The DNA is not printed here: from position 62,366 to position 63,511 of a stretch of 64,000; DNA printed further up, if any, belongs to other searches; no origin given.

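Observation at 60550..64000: Low-GC island at the window edge: TTGACAA triplet, IS3-OrfA remnant, RadC/JAB gene, single-HKD PLD-family nuclease and an ORF truncated by the window end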

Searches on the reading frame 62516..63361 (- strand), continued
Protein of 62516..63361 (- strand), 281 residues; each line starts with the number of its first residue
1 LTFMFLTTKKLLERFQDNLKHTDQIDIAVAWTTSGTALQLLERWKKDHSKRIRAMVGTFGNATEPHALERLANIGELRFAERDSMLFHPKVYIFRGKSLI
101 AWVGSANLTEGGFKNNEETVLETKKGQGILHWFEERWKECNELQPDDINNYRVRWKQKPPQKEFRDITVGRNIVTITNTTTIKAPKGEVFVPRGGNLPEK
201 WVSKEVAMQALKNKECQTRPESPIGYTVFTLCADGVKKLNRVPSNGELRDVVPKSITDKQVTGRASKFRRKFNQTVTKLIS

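Call 45: fold_search(model_id=the predicted structure, library=pdb)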
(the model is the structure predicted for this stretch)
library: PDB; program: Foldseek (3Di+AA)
matches with E <= 10: 803; with E <= 0.001: 74
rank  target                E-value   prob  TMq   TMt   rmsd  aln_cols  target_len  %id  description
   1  7clg_B                2.2e-10  1.00  0.45  0.17  11.0       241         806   17  Crystal structure of the ATP-dependent restriction endonuclease SauUSI (released 2021-01-20)
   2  7clg_A                6.3e-10  1.00  0.46  0.16   2.8       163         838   23  Crystal structure of the ATP-dependent restriction endonuclease SauUSI (released 2021-01-20)
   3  7e0m_B                2.5e-07  1.00  0.40  0.30  12.8       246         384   20  Crystal structure of phospholipase D (released 2021-12-22)
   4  4rct_A                7.1e-07  1.00  0.40  0.32   3.8       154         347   20  Crystal structure of R-protein of NgoAVII restriction endonuclease (released 2014-12-24)
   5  6ehi_A                7.1e-07  1.00  0.39  0.64   4.9       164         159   15  NucT from Helicobacter pylori (released 2018-01-17)
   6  6ehi_B                8.0e-07  1.00  0.40  0.67   3.8       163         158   14  NucT from Helicobacter pylori (released 2018-01-17)
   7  4gel_A                8.5e-07  1.00  0.41  0.58   3.0       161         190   16  Crystal structure of Zucchini (released 2012-10-17)
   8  7e0m_A                9.0e-07  1.00  0.40  0.30  12.2       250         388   19  Crystal structure of phospholipase D (released 2021-12-22)
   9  6ehi_D                2.0e-06  1.00  0.37  0.60   4.6       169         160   16  NucT from Helicobacter pylori (released 2018-01-17)
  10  1byr                  3.2e-06  1.00  0.42  0.73   3.0       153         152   17  CRYSTAL STRUCTURE OF A PHOSPHOLIPASE D FAMILY MEMBER, NUC FROM SALMONELLA TYPHIMURIUM (released 1999-10-19)
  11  4gel_B                4.1e-06  1.00  0.38  0.52   3.5       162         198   17  Crystal structure of Zucchini (released 2012-10-17)
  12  1xdo_A                1.3e-05  1.00  0.40  0.17   3.3       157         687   14  Crystal Structure of Escherichia coli Polyphosphate Kinase (released 2005-06-21)
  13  4gem_B                1.3e-05  1.00  0.38  0.54   3.3       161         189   17  Crystal structure of Zucchini (K171A) (released 2012-10-17)
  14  2o8r_A                1.6e-05  1.00  0.36  0.16  10.4       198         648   14  Crystal Structure of Polyphosphate Kinase from Porphyromonas Gingivalis (released 2006-12-19)
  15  9urj_A                2.1e-05  1.00  0.39  0.19  10.6       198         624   12  binary complex of polyP-bound polyphosphate kinase 1 (PPK1) (released 2026-03-04)
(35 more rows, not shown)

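Call 61: find_encoding_contigs(protein=P0029, flank=6000, max_places=2)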
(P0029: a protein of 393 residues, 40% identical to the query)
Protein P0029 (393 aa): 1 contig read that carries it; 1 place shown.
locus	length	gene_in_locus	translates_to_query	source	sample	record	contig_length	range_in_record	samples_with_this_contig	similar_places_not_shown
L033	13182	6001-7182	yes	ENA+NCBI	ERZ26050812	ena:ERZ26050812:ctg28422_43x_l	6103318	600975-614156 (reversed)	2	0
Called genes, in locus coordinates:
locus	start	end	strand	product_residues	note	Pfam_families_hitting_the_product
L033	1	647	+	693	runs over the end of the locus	PF05378:Hydant_A_N, PF01968:Hydantoinase_A, PF19278:Hydant_A_C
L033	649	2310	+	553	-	PF02538:Hydantoinase_B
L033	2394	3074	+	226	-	-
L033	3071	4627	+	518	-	PF00890:FAD_binding_2, PF01266:DAO, PF03486:HI0933_like (faint), PF12831:FAD_oxidored, PF13450:NAD_binding_8 (weak)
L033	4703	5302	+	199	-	PF07883:Cupin_2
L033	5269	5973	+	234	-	-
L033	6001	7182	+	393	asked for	PF09565:RE_NgoFVII (weak), PF13091:PLDc_2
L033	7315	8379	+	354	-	-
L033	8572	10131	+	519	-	PF13175:AAA_15 (weak), PF13304:AAA_21, PF13175:AAA_15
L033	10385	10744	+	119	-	-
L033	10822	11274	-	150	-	PF07883:Cupin_2 (weak)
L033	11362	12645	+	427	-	-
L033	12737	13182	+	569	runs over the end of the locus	PF01970:TctA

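Call 62: find_encoding_contigs(protein=P0019, flank=6000, max_places=2)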
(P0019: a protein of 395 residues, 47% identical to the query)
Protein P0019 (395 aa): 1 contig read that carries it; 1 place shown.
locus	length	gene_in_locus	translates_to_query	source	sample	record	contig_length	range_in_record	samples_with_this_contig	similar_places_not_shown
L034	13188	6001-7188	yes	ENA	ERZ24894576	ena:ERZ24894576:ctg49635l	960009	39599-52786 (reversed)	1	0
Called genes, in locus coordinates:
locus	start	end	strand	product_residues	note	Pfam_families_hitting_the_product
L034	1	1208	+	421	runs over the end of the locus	PF03460:NIR_SIR_ferr, PF01077:NIR_SIR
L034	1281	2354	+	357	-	PF03460:NIR_SIR_ferr, PF01077:NIR_SIR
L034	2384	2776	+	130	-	PF02635:DsrE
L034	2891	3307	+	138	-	PF02635:DsrE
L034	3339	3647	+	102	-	PF04077:DsrH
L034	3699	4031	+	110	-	PF04358:DsrC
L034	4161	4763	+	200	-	PF05685:Uma2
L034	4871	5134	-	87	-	-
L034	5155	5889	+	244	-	PF02665:Nitrate_red_gam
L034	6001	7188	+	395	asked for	PF09565:RE_NgoFVII (weak), PF13091:PLDc_2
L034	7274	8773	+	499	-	PF13187:Fer4_9 (faint), PF13183:Fer4_8, PF13237:Fer4_10 (faint), PF13534:Fer4_17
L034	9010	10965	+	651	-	PF14691:Fer4_20, PF00890:FAD_binding_2 (weak), PF01266:DAO (weak), PF07992:Pyr_redox_2, PF12831:FAD_oxidored (weak), PF13450:NAD_binding_8, PF14697:Fer4_21 (weak), PF12838:Fer4_7, +2 more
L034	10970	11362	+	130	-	-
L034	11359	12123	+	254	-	PF12838:Fer4_7 (faint), PF13187:Fer4_9 (faint), PF14697:Fer4_21 (faint), PF13237:Fer4_10 (weak), PF13247:Fer4_11, PF00037:Fer4 (weak), PF12837:Fer4_6 (weak)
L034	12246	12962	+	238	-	PF00485:PRK (weak)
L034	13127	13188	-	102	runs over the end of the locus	-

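Call 63: search_protein_families(library=pfam, proteins=[L032:10001-10819:+, L032:5558-5980:+, L032:8030-8542:+, L032:9382-9837:-, L032:12688-13554:+, L032:6295-6489:+, L032:6458-6724:+, L032:8546-8758:+], max_evalue=0.1)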
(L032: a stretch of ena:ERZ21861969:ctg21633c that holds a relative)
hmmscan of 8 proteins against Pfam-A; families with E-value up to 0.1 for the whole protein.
L032:10001-10819:+ (272 aa): 0 families

L032:5558-5980:+ (140 aa): 0 families

L032:8030-8542:+ (170 aa): 1 family
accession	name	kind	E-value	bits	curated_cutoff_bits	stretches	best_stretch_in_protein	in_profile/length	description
PF17001.10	T3SS_basalb_I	-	0.0082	17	32.4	1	5-64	3-64/94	Type III secretion basal body protein I, YscI, HrpB, PscI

L032:9382-9837:- (151 aa): 3 families
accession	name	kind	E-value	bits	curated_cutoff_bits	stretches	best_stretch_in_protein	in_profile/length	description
PF01850.27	PIN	-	0.00019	22.5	23.6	1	3-110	1-109/120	PIN domain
PF13470.12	PIN_3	-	0.0096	17.2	27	1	6-113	5-114/115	PIN domain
PF14463.11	E1-N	-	0.046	14.2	27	1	20-75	80-133/151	E1 N-terminal domain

L032:12688-13554:+ (288 aa): 0 families

L032:6295-6489:+ (64 aa): 1 family
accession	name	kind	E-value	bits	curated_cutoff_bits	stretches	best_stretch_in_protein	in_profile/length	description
PF05225.22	HTH_psq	-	0.088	13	20.4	0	11-28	22-39/45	helix-turn-helix, Psq domain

L032:6458-6724:+ (88 aa): 0 families

L032:8546-8758:+ (70 aa): 20 families
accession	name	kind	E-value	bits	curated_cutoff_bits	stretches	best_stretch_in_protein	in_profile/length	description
PF09728.14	Taxilin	-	0.00075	19.2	30.3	1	6-67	21-82/302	Myosin-like coiled-coil protein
PF05531.17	NPV_P10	-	0.00089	20.1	29.8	0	27-66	14-53/75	Nucleopolyhedrovirus P10 protein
PF03148.19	Tektin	-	0.0012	18.2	34.3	1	5-48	319-362/383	Tektin family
PF15619.11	Lebercilin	-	0.0036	17.3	34.3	1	5-62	112-169/193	Ciliary protein causing Leber congenital amaurosis disease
PF11932.13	DUF3450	-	0.0054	16.5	32.6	1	5-66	46-107/241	Protein of unknown function (DUF3450)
PF08647.16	BRE1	-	0.0059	17.1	27.9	1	6-66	20-80/95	BRE1 E3 ubiquitin ligase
PF18595.6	Nuf2_DHR10-like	-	0.015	15.8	28.4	1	25-66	27-68/117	Nuf2, DHR10-like domain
PF07426.16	Dynactin_p22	-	0.021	15.1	25.2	1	2-63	10-72/168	Dynactin subunit p22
PF09763.15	Sec3_CC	-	0.021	15.1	27.1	1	3-66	3-63/133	Exocyst complex component Sec3, coiled-coil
PF04108.17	ATG17_like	-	0.035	14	43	1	2-68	115-189/355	Autophagy protein ATG17-like domain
PF08954.16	Trimer_CC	-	0.037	14.1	27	0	12-41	21-50/52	Trimerisation motif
PF04201.20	TPD52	-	0.038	14.7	25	1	3-66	3-62/108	Tumour protein D52 family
PF00261.25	Tropomyosin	-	0.038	13.9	38.6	1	11-68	98-155/242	Tropomyosin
PF16471.10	JIP_LZII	-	0.045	14.4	30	1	6-66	8-68/71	JNK-interacting protein leucine zipper II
PF09006.16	Surfac_D-trimer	-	0.048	14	22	0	34-51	2-26/46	Lung surfactant protein D coiled-coil trimerisation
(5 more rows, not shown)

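Call 64: search_protein_families(library=padloc, proteins=[L032:10001-10819:+, L032:5558-5980:+, L032:8030-8542:+, L032:9382-9837:-, L032:12688-13554:+, L032:4821-5561:+, L032:3429-4604:+], max_evalue=0.01)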
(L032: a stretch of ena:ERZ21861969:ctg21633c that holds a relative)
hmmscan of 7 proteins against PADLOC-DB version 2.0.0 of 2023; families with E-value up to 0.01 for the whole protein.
L032:10001-10819:+ (272 aa): 0 families

L032:5558-5980:+ (140 aa): 0 families

L032:8030-8542:+ (170 aa): 0 families

L032:9382-9837:- (151 aa): 0 families

L032:12688-13554:+ (288 aa): 0 families

L032:4821-5561:+ (246 aa): 3 families
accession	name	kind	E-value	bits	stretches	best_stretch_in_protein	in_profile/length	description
PDLC02304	AbiEii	-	3.7e-05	21.8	0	31-80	41-91/260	AbiEii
PDLC02296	AbiEii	-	6e-05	20.3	0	31-80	44-95/282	AbiEii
PDLC02330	AbiEii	-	0.0024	15.6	1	30-91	24-81/219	AbiEii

L032:3429-4604:+ (391 aa): 0 families

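Call 82: find_encoding_contigs(protein=P0004, flank=5000, max_places=2)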
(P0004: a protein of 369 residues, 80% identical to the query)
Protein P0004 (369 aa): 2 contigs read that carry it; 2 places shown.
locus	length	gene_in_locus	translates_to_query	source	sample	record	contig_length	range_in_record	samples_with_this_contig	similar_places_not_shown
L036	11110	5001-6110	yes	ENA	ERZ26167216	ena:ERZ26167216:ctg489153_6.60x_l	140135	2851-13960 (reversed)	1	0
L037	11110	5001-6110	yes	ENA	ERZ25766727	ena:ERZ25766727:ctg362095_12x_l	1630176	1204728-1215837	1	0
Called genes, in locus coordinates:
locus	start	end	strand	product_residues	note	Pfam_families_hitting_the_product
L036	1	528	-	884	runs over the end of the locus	PF07715:Plug, PF00593:TonB_dep_Rec_b-barrel, PF14905:OMP_b-brl_3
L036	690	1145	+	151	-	PF05719:GPP34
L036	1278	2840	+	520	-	PF05787:PhoX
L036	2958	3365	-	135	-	PF01850:PIN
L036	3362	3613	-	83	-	PF02604:PhdYeFM_antitox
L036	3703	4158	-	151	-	PF10097:DUF2335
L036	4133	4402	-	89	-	-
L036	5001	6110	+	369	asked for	PF09565:RE_NgoFVII, PF13091:PLDc_2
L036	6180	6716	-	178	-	PF13508:Acetyltransf_7 (weak)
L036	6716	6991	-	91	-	PF08681:TacA1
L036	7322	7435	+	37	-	-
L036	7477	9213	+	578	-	PF02776:TPP_enzyme_N, PF00205:TPP_enzyme_M, PF02775:TPP_enzyme_C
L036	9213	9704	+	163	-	PF01842:ACT, PF22629:ACT_AHAS_ss, PF13710:ACT_5, PF10369:ALS_ss_C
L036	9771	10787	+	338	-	PF02826:2-Hacid_dh_C (weak), PF07991:KARI_N, PF01450:KARI_C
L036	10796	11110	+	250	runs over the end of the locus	PF01066:CDP-OH_P_transf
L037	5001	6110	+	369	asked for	PF09565:RE_NgoFVII, PF13091:PLDc_2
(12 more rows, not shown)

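Call 100: search_dna_similar(query=window:62519-63352:-, collection=plasmids, mode=protein, max_evalue=0.001, max_rows=12)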
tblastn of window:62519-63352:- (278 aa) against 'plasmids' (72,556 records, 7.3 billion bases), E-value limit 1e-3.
Records with a match: 35; places in all: 35; records where one place covers at least 80% of the query: 0.
Best place of each record, by identity: <60% 35.
By first word of the organism name: Vibrio 11; Variovorax 5; Phaeobacter 3; Pseudomonas 2; Ralstonia 1; Rhodobacter 1; Rhizobium 1; Polymorphobacter 1; Fusobacterium 1; Sinorhizobium 1; and 8 more.
By predicted mobility (MOB-suite, as given by PLSDB): non-mobilizable 28; mobilizable 4; conjugative 3.
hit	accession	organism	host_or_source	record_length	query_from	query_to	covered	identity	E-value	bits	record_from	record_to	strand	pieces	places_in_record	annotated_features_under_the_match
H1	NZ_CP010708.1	Phaeobacter inhibens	cell culture,algae aquaculture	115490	5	138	48%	36.0%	1e-10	69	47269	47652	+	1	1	phospholipase D family protein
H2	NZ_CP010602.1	Phaeobacter inhibens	cell culture,clam larvae aquaculture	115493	5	138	48%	36.0%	1e-10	69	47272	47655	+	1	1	phospholipase D family protein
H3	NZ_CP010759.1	Phaeobacter inhibens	cell culture,clam larvae aquaculture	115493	5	138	48%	36.0%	1e-10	69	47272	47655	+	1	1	phospholipase D family protein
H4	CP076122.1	Ralstonia solanacearum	Solanum muricatum,cell culture,stem,stem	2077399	17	160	52%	33.1%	2e-10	69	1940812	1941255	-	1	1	phospholipase D family protein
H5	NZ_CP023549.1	Rhodobacter sp. CZR27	cell culture,paddy soil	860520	8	156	54%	31.4%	2e-10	69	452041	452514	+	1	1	DUF3427 domain-containing protein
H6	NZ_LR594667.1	Variovorax sp. SRS16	linuron-contaminated soil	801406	1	150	54%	29.9%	2e-7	59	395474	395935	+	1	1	phospholipase D family protein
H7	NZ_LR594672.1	Variovorax sp. PBL-E5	linuron-contaminated soil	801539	1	150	54%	29.9%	2e-7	59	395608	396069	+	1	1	phospholipase D family protein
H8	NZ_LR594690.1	Variovorax sp. WDL1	linuron-contaminated soil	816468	1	150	54%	29.9%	2e-7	59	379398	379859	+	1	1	phospholipase D family protein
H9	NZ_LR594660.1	Variovorax sp. PBL-H6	linuron-contaminated soil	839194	1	150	54%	29.9%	2e-7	59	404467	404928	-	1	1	phospholipase D family protein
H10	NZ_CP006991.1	Rhizobium etli bv. mimosae str. IE4771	Phaseolus vulgaris,whole organism,nodule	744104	4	121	42%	37.8%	3e-10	67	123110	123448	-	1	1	phospholipase D family protein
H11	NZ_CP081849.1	Polymorphobacter megasporae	Megaspora,lichen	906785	5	121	42%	37.8%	2e-10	69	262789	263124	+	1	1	phospholipase D family protein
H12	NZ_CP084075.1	Fusobacterium vincentii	-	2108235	6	154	54%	29.1%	4e-7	59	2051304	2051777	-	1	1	none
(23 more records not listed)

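Call 101: search_dna_similar(query=window:62519-63352:-, collection=phages, mode=protein, max_evalue=0.001, max_rows=12)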
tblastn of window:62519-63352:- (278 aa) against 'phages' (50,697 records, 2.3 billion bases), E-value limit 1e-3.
No match.

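Call 102: get_annotated_region(hit=H1, flank=5000)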
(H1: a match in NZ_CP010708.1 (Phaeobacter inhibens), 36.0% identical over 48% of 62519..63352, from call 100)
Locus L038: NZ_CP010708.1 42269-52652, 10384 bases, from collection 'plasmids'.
description: Phaeobacter inhibens strain P66 plasmid pP66_c, complete sequence
organism: Phaeobacter inhibens (NCBI taxid 221822)
taxonomy: Bacteria; Pseudomonadota; Alphaproteobacteria; Rhodobacterales; Roseobacteraceae; Phaeobacter; Phaeobacter inhibens
host: -; source: cell culture,algae aquaculture; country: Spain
typing (MOB-suite, as given by PLSDB): non-mobilizable; replicon rep_cluster_636
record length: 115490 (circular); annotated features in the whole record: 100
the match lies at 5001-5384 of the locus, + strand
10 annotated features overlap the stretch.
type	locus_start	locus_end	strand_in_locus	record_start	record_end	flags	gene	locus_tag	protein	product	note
CDS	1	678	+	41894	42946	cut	-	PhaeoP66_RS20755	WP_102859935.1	ChuX/HutX family heme-like substrate-binding protein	-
CDS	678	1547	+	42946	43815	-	-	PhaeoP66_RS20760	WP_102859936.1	ABC transporter substrate-binding protein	-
CDS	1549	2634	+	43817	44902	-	-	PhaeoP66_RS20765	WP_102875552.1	iron chelate uptake ABC transporter family permease subunit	-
CDS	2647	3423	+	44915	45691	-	-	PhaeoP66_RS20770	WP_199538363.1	heme ABC transporter ATP-binding protein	-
CDS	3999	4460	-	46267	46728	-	-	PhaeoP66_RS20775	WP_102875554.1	hypothetical protein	-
CDS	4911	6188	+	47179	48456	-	-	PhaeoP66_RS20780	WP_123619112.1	phospholipase D family protein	-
CDS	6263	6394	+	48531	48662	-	-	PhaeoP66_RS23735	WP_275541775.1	hypothetical protein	-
CDS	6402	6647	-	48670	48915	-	-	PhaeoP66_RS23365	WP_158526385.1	hypothetical protein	-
CDS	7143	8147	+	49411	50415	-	-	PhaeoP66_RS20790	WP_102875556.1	ATP-binding protein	-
CDS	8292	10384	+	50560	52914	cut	-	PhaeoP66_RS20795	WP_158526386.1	S8 family peptidase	-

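Call 103: predict_structure(alignment_id=A6)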
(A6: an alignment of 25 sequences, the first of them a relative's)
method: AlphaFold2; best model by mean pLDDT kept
length: 410 residues; sequences in the alignment: 25
mean_pLDDT: 89.1   pTM: 0.70
mean pLDDT of the five models: 89.1, 89.1, 88.7, 87.4, 87.1
residues with pLDDT >= 90: 280; 70-90: 101; 50-70: 23; < 50: 6
segments of 3 or more residues with pLDDT < 50: 406-410
pLDDT, mean of each block of 10 residues (from residue 1): 73 93 93 93 96 91 96 85 80 91 82 80 92 93 92 78 77 88 96 85 63 94 97 91 95 91 86 90 96 95 95 94 96 96 90 91 94 94 97 97 58
secondary structure, 60 per line:
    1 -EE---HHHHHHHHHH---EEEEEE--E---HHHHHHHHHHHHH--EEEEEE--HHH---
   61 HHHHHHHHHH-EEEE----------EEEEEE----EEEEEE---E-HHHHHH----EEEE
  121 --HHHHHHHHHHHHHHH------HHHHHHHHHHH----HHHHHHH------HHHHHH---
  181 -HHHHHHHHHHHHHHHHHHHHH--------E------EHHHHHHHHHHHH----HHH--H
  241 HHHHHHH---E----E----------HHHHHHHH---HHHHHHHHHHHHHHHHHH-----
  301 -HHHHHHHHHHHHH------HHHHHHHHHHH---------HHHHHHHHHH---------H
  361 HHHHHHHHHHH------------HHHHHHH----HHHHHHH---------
elements in order: H7-16 E20-25 H32-44 E47-52 H61-70 E72-75 E86-91 E96-101 H107-112 E117-120 H123-137 H144-154 H159-165 H172-177 H182-202 H219-230 H240-247 H267-274 H278-295 H302-314 H321-331 H341-350 H360-371 H384-390 H395-401
